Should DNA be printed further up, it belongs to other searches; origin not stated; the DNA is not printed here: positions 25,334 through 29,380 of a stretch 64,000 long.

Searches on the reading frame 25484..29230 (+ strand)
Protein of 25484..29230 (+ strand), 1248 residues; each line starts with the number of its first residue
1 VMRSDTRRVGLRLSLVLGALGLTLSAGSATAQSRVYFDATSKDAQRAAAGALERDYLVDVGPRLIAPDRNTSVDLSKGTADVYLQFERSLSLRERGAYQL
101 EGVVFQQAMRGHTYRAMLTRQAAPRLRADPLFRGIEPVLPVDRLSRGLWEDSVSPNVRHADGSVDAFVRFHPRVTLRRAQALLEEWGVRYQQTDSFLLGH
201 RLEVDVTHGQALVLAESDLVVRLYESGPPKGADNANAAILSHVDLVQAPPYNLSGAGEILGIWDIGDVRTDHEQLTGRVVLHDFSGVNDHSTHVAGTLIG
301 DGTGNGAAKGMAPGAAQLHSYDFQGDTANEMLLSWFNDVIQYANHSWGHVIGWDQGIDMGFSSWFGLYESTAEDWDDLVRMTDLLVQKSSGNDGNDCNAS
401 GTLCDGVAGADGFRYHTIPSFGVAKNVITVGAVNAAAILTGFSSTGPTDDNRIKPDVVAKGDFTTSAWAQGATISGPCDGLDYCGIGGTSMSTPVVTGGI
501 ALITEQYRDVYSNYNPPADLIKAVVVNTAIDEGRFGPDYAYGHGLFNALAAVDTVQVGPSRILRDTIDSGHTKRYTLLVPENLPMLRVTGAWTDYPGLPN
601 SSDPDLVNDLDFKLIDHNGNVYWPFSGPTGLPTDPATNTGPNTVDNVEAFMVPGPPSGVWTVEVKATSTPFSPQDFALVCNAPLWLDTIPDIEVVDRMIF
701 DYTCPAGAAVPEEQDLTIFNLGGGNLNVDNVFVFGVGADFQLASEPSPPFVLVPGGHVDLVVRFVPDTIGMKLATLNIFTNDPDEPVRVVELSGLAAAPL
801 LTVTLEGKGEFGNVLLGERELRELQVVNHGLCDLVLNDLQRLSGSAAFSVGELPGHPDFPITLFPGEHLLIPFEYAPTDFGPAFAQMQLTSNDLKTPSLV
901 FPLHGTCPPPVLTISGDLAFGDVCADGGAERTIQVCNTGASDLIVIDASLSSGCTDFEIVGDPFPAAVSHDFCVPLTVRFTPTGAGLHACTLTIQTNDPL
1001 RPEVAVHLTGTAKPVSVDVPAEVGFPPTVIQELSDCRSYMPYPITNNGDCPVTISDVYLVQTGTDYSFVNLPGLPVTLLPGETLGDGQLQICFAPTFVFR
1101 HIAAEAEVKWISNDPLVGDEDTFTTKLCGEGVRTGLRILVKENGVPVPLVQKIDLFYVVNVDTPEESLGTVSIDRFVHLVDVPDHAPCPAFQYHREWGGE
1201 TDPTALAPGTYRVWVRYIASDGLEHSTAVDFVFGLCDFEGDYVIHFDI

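Call 25: search_protein_families(library=pfam, proteins=[window:25484-29230:+], max_evalue=0.001)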
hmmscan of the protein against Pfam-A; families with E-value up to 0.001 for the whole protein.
window:25484-29230:+ (1248 aa): 5 families
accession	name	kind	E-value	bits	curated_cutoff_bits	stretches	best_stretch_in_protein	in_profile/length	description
PF00082.27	Peptidase_S8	-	5.5e-32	111.7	21.8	1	285-544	51-288/288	Subtilase family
PF22544.2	HYDIN_VesB_CFA65-like_Ig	-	1.2e-13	51.6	25.5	1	917-1010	9-99/100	HYDIN/CFA65/VesB-like, Ig-like domain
PF15780.11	ASH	-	1.9e-10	41.2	27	0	809-895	14-94/98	Abnormal spindle-like microcephaly-assoc'd, ASPM-SPD-2-Hydin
PF22073.2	Cep192_D4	-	2.3e-10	41.1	35.5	0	909-1010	2-109/112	Cep192 domain 4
PF07610.17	DUF1573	-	2e-07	31.3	26.1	1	918-1010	8-96/98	Protein of unknown function (DUF1573)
